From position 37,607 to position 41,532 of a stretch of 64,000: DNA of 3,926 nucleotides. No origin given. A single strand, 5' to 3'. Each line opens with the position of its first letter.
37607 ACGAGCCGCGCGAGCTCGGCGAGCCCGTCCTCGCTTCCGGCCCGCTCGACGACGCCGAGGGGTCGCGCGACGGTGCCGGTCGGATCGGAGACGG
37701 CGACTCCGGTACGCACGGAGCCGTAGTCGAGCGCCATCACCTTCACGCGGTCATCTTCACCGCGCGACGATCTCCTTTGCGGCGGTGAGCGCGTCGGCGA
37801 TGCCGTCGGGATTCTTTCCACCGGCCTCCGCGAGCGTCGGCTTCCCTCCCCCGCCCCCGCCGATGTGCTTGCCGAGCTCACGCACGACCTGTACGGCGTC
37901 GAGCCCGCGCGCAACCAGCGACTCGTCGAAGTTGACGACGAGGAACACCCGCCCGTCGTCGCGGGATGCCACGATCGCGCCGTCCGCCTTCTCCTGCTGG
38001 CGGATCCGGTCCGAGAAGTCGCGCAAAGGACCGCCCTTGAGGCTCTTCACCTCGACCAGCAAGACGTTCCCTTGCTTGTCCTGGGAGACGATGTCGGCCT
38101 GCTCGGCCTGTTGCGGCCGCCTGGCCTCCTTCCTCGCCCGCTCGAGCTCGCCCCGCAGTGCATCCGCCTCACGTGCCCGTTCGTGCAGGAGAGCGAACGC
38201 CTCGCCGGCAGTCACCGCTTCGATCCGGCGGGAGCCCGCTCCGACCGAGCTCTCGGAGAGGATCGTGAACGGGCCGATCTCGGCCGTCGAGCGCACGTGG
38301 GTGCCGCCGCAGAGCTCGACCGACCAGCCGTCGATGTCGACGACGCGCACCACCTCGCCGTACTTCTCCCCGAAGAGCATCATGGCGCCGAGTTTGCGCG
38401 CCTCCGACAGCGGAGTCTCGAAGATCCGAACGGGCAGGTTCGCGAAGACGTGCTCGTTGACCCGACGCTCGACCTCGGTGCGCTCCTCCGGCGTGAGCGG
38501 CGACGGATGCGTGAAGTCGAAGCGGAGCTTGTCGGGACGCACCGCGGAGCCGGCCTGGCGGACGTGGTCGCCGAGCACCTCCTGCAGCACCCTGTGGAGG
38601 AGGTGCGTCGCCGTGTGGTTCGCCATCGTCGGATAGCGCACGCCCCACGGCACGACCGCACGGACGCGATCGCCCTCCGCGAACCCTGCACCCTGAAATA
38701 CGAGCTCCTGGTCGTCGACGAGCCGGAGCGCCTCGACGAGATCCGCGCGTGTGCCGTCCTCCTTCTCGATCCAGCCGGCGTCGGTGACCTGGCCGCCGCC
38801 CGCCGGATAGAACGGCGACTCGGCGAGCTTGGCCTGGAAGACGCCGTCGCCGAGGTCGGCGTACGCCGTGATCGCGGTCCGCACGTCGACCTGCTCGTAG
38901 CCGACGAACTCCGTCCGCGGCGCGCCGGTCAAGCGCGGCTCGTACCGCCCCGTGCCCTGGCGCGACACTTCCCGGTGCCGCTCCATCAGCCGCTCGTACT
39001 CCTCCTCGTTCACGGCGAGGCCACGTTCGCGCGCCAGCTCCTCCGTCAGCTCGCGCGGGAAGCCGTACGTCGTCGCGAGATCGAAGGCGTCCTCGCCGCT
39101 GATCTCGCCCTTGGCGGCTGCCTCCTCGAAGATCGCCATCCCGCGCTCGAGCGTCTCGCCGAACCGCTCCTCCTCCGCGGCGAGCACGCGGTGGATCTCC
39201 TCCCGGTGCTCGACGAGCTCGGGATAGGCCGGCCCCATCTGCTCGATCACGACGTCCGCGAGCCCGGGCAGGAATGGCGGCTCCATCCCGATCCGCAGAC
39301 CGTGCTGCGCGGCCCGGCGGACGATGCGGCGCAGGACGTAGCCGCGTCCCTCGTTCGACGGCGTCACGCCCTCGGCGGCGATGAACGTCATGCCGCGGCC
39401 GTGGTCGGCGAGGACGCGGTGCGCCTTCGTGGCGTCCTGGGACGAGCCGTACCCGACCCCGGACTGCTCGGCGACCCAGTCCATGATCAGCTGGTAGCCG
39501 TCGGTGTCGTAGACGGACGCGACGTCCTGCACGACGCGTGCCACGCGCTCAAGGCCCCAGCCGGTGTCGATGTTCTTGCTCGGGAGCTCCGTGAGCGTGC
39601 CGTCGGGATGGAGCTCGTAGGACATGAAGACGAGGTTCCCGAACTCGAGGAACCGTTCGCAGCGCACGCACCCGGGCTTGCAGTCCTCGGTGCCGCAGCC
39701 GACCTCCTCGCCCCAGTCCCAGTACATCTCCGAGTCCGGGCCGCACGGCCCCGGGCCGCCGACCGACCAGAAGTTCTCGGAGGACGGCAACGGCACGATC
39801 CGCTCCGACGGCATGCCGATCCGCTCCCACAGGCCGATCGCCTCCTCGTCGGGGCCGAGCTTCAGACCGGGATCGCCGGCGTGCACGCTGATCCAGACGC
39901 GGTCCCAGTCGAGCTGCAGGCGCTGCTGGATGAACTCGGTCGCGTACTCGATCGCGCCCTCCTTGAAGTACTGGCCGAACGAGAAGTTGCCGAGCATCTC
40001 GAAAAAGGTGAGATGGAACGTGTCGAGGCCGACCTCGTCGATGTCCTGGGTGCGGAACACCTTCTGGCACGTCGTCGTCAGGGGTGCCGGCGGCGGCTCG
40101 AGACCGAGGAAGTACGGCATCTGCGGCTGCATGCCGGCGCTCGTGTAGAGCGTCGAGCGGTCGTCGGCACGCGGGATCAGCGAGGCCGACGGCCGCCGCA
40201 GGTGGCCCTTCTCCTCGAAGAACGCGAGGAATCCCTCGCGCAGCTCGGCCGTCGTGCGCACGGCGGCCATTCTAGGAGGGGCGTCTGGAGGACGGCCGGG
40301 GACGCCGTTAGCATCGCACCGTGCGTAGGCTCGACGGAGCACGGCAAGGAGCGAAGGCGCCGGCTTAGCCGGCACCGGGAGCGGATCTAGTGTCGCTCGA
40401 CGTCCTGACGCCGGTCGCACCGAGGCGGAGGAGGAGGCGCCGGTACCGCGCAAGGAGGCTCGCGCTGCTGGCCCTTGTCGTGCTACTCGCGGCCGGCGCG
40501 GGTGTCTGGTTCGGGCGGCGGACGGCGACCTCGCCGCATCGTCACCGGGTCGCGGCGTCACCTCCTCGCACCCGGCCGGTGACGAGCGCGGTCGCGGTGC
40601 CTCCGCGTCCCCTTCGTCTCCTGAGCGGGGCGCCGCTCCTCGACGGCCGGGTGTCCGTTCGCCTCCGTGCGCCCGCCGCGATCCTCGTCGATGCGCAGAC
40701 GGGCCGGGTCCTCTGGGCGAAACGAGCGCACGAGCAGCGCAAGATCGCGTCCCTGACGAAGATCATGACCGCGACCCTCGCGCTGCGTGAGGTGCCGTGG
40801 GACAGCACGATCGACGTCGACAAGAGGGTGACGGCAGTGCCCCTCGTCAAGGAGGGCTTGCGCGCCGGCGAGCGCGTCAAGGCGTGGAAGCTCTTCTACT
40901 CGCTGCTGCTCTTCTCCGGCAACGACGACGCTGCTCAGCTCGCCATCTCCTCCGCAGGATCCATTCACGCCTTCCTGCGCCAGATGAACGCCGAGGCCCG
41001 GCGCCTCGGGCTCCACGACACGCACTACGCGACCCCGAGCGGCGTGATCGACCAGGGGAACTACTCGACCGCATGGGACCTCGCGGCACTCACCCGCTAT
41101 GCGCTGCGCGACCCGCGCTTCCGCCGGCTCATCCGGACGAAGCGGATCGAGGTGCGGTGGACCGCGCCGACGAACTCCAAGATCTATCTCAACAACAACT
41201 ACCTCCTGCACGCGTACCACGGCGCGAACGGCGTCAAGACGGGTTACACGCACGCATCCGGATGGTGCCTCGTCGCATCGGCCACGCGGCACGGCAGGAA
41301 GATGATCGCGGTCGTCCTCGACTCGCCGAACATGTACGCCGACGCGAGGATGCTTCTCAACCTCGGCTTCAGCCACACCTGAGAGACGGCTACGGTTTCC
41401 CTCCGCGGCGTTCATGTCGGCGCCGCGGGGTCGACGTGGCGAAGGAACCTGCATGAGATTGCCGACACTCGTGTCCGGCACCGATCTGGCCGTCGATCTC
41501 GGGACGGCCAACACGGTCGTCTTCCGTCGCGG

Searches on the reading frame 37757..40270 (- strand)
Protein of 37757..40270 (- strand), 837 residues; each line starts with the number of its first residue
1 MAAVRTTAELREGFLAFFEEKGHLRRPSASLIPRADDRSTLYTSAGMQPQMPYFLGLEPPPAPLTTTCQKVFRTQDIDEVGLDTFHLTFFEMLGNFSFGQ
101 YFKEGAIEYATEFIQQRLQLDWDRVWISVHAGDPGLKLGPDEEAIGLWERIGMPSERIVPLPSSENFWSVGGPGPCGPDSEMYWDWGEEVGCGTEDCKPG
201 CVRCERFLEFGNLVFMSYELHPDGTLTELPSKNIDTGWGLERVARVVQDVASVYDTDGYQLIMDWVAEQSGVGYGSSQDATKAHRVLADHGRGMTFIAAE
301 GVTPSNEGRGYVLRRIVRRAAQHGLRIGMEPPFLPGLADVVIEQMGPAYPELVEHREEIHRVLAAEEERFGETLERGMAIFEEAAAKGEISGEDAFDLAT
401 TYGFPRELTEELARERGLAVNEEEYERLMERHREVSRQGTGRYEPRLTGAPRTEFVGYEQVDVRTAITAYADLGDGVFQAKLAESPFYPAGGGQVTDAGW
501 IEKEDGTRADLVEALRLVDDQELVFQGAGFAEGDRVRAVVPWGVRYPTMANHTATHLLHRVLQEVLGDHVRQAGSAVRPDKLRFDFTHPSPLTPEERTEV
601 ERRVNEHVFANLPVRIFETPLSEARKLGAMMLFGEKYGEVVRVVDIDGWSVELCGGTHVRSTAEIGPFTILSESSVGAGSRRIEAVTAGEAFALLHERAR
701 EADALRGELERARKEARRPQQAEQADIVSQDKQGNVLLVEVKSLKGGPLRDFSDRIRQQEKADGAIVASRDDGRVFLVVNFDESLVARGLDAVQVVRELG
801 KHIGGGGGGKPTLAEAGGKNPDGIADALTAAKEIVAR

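Call 52: search_protein_families(library=pfam, proteins=[window:37757-40270:-], max_evalue=0.001)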
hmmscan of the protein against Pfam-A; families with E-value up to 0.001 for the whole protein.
window:37757-40270:- (837 aa): 3 families
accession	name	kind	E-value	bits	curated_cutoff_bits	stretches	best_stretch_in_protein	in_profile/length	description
PF01411.24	tRNA-synt_2c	-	9.2e-144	480.4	30.3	1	9-507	1-514/552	tRNA synthetases class II (A)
PF07973.19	tRNA_SAD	-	3.6e-18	65.7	24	1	641-684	1-44/44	Threonyl and Alanyl tRNA synthetase second additional domain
PF02272.25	DHHA1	-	2.3e-11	44.5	25.9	1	735-836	3-101/102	DHHA1 domain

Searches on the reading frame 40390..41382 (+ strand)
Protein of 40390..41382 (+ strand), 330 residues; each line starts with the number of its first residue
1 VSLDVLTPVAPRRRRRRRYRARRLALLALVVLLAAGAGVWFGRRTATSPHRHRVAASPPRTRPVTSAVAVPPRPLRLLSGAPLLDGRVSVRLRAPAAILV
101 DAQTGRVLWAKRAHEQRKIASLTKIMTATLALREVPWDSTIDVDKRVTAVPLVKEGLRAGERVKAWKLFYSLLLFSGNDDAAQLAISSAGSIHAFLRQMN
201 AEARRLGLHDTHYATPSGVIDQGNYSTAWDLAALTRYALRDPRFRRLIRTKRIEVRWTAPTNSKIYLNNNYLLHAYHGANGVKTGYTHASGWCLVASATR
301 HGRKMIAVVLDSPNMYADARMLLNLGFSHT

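Call 52: search_protein_families(library=pfam, proteins=[window:40390-41382:+], max_evalue=0.001)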
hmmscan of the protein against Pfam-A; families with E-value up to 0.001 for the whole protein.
window:40390-41382:+ (330 aa): 1 family
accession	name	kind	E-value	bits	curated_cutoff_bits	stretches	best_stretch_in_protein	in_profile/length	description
PF00768.25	Peptidase_S11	-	7.4e-51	173.3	27.6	1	92-313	10-238/239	D-alanyl-D-alanine carboxypeptidase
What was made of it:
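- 40390..41382 (+): D-Ala-D-Ala carboxypeptidase (Peptidase_S11) gene downstream of copy 3. The divergent alaS (37757-40270, minus strand) lies upstream. call 52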
